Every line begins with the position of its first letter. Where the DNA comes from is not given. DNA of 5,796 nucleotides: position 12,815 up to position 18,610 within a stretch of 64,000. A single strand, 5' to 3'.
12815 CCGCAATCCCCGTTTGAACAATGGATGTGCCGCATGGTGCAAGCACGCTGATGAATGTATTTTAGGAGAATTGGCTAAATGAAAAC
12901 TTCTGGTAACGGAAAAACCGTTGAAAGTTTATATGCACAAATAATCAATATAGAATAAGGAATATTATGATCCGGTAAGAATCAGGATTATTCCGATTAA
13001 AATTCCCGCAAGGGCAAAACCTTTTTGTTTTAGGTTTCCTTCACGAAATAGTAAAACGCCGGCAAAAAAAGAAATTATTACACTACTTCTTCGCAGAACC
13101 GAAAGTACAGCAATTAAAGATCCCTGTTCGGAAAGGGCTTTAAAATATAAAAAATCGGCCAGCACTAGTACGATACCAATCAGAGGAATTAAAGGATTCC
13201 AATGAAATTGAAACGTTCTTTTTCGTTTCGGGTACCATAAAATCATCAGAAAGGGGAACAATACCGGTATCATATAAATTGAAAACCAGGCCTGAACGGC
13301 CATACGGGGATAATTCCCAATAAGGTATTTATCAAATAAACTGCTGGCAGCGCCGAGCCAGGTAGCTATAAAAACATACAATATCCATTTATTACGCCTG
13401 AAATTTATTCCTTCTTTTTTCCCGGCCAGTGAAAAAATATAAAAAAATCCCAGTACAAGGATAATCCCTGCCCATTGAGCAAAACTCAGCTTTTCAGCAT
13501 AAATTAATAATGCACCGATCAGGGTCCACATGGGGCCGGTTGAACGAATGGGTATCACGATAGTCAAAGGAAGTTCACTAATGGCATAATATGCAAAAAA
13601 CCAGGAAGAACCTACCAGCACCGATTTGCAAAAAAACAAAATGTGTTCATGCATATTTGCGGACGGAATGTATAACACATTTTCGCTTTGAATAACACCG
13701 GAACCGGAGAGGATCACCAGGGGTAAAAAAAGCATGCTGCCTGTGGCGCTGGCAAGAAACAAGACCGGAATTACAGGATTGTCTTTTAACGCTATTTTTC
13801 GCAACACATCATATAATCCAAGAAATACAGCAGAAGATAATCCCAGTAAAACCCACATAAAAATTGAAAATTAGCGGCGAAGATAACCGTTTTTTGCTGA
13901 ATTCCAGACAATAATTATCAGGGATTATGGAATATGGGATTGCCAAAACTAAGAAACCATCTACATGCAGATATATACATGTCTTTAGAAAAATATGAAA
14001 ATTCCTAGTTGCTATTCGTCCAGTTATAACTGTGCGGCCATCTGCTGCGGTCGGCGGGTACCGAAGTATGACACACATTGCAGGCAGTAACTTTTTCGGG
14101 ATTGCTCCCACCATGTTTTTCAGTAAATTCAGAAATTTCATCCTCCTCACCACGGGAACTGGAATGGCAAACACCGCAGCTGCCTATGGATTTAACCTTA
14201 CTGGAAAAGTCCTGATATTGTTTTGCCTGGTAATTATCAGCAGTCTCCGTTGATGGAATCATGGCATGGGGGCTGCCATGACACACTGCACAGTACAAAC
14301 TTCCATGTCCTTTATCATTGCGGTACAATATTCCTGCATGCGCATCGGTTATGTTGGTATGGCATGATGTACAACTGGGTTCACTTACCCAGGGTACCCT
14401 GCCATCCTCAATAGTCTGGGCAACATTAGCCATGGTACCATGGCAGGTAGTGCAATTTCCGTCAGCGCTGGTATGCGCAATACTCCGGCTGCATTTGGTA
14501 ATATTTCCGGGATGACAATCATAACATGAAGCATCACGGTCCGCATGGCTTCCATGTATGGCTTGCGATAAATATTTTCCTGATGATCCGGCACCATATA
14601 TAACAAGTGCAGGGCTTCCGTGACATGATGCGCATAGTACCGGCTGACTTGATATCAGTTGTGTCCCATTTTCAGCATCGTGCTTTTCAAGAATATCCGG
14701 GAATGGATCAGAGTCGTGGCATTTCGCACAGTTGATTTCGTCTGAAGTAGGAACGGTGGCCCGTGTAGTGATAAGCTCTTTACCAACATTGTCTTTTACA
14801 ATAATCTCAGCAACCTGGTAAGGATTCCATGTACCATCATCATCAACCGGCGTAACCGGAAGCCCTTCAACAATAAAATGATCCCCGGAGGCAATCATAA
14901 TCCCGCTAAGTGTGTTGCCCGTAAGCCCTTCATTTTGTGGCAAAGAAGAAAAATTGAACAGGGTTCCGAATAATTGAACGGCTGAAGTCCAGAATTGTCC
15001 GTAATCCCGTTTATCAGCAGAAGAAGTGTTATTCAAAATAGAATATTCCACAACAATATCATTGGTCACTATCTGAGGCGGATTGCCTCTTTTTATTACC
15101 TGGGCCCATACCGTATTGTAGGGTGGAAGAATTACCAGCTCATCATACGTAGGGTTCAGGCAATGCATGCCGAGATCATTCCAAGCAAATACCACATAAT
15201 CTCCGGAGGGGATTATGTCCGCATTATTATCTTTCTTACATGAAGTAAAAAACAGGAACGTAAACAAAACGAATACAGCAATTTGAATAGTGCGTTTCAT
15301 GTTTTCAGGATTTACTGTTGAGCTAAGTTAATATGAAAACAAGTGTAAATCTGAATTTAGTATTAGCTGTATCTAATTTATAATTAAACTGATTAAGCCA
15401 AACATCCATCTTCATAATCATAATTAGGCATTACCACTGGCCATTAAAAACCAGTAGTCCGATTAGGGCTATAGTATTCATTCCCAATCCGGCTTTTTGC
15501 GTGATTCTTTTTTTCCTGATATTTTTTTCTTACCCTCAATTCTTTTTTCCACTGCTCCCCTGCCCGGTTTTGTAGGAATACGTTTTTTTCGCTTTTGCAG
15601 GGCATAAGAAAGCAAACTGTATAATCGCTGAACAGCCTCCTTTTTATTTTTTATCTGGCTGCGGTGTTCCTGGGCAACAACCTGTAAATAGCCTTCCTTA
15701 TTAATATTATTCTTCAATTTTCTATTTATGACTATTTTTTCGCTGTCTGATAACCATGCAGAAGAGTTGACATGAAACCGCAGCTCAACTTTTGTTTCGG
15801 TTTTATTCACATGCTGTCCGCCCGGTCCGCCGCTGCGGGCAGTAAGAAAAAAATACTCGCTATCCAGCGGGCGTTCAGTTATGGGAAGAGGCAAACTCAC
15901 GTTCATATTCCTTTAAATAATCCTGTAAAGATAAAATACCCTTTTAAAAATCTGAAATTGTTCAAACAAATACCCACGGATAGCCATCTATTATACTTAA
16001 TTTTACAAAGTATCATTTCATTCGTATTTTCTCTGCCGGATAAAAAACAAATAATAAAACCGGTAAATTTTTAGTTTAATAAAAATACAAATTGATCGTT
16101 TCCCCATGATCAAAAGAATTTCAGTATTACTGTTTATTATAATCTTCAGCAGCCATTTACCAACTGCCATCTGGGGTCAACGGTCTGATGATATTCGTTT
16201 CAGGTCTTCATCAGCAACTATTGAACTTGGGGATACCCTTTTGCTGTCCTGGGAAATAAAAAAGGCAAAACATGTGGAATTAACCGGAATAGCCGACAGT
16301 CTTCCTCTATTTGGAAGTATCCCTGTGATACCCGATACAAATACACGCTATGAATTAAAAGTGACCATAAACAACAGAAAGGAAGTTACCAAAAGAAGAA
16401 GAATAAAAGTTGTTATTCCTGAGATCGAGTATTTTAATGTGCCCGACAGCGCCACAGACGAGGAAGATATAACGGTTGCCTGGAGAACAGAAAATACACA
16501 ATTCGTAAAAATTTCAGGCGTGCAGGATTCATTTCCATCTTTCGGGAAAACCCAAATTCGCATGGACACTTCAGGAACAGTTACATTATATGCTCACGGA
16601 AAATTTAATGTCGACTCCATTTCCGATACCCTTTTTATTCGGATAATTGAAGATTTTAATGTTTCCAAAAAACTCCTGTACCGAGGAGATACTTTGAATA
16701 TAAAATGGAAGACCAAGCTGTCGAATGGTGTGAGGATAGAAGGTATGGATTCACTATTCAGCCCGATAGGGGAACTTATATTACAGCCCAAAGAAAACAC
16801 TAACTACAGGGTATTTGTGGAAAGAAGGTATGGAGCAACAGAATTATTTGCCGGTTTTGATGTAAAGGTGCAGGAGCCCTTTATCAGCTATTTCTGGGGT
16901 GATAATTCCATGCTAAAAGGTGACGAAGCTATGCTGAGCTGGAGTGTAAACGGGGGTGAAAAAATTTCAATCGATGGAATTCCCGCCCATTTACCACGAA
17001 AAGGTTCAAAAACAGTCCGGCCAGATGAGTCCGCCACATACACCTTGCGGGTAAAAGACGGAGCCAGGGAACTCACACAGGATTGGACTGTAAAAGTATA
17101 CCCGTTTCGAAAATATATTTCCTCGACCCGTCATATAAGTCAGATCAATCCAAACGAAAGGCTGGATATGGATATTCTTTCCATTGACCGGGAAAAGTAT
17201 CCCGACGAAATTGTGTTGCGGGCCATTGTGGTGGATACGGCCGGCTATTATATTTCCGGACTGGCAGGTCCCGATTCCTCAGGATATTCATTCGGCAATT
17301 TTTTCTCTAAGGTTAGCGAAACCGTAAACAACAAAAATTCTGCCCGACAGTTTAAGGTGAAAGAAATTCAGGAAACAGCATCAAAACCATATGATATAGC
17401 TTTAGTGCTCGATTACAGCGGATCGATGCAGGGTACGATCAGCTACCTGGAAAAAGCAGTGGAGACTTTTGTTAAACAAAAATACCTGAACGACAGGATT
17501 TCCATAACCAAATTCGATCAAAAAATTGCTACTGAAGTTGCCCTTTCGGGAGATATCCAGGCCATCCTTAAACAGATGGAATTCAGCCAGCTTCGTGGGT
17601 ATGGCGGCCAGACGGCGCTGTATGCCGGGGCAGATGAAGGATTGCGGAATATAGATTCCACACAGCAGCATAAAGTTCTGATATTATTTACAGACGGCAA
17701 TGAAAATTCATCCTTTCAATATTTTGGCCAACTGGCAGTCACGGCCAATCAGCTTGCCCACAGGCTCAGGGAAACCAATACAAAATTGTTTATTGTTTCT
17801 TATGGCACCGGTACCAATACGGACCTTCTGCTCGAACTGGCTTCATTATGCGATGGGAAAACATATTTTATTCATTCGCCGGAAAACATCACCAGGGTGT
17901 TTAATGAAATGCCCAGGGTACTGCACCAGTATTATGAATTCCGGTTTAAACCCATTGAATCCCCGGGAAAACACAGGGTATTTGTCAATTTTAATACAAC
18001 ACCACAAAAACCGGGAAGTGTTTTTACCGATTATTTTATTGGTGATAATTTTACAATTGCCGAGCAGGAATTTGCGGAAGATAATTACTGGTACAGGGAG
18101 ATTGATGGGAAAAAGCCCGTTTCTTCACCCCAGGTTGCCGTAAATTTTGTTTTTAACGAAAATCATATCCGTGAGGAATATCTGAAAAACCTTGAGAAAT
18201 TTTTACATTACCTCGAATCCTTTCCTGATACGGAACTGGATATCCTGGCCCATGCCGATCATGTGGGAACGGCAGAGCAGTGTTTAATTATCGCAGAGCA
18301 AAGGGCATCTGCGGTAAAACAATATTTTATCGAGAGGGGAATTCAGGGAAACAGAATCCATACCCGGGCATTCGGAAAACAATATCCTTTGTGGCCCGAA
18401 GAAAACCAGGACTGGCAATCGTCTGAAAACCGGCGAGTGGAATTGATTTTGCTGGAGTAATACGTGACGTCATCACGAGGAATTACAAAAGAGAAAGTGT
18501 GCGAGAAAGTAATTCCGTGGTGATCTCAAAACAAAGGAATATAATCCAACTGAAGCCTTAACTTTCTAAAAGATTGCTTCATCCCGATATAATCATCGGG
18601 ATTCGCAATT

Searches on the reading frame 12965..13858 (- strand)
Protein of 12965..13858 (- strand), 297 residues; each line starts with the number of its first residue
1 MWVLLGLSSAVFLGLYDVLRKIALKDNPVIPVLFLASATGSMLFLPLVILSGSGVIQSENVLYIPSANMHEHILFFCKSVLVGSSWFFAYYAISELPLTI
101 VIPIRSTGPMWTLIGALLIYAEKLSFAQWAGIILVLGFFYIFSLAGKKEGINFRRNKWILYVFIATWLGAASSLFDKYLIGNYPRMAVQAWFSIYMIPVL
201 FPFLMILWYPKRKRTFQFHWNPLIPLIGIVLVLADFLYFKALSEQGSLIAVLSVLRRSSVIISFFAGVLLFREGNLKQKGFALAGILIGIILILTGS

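Call 8: search_protein_families(library=pfam, proteins=[window:12965-13858:-], max_evalue=0.001)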
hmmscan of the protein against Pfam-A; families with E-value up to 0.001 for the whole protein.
window:12965-13858:- (297 aa): 1 family
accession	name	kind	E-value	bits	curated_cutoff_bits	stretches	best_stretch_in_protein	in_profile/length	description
PF00892.27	EamA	-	1.3e-20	74.5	28.2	2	1-142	2-133/135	EamA-like transporter family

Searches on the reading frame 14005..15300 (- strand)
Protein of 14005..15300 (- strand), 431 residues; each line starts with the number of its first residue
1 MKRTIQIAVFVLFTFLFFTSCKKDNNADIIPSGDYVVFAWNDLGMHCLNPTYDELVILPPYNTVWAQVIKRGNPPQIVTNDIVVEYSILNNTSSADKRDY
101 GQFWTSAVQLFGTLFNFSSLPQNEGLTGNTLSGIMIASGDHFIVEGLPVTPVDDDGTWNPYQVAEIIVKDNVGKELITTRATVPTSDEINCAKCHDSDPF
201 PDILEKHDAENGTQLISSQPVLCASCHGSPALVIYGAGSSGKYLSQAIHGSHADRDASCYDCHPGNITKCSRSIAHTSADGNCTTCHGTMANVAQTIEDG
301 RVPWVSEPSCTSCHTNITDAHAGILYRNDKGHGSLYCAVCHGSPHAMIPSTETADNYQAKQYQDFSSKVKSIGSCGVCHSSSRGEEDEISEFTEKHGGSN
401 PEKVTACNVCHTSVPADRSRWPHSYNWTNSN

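Call 8: search_protein_families(library=pfam, proteins=[window:14005-15300:-], max_evalue=0.001)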
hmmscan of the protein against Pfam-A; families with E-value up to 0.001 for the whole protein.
window:14005-15300:- (431 aa): 4 families
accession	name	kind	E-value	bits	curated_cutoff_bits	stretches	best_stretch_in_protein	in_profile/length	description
PF14522.11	Cytochrome_C7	-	1.9e-11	44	24.8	1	309-380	15-67/67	Cytochrome c7 and related cytochrome c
PF22113.1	Mtrc-MtrF_II-IV_dom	-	3.1e-10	40.3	30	2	280-414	6-130/176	Outer membrane cytochrome MtrC/MtrF-like, domains II/IV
PF14537.11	Cytochrom_c3_2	-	4e-10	40.5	25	1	252-341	2-78/79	Cytochrome c3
PF09699.15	Paired_CXXCH_1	-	8.8e-09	35.4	20.6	0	190-229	8-38/41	Doubled CXXCH motif (Paired_CXXCH_1)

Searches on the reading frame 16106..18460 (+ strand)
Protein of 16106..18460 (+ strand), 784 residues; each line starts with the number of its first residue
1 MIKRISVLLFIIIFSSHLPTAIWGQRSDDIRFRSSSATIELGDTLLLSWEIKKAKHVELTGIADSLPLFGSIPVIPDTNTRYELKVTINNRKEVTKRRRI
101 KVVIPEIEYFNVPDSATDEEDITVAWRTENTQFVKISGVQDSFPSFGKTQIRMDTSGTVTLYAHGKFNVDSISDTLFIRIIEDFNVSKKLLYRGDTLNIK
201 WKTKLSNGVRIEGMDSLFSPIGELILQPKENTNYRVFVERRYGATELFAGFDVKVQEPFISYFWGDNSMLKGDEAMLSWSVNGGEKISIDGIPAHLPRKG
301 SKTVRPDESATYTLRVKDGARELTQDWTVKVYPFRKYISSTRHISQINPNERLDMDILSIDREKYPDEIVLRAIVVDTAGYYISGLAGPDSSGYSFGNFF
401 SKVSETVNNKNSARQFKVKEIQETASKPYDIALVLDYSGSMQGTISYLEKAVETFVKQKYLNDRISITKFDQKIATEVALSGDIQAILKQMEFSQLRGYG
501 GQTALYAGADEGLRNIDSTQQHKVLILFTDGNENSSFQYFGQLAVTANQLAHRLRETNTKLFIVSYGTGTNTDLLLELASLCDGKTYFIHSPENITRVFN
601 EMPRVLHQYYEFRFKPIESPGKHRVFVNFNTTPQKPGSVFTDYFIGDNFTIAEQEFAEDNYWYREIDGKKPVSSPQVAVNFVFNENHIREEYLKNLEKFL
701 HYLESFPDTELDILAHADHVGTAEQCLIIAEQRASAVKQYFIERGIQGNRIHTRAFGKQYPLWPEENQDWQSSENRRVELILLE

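Call 8: search_protein_families(library=pfam, proteins=[window:16106-18460:+], max_evalue=0.001)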
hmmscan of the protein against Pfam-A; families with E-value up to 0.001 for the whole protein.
window:16106-18460:+ (784 aa): 5 families
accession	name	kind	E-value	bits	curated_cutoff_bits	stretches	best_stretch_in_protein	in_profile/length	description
PF00691.25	OmpA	-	2.7e-13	50.5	27.2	1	681-768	2-91/98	OmpA family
PF00092.34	VWA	-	4e-13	50.4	23.8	1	430-596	1-169/174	von Willebrand factor type A domain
PF13519.12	VWA_2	-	8.6e-11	42.9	27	1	432-531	2-106/107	von Willebrand factor type A domain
PF13768.12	VWA_3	-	3.3e-05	24.4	27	1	430-587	2-154/155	von Willebrand factor type A domain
PF05762.20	VWA_CoxE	-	0.00099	19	26.4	0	424-535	52-163/222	VWA domain containing CoxE-like protein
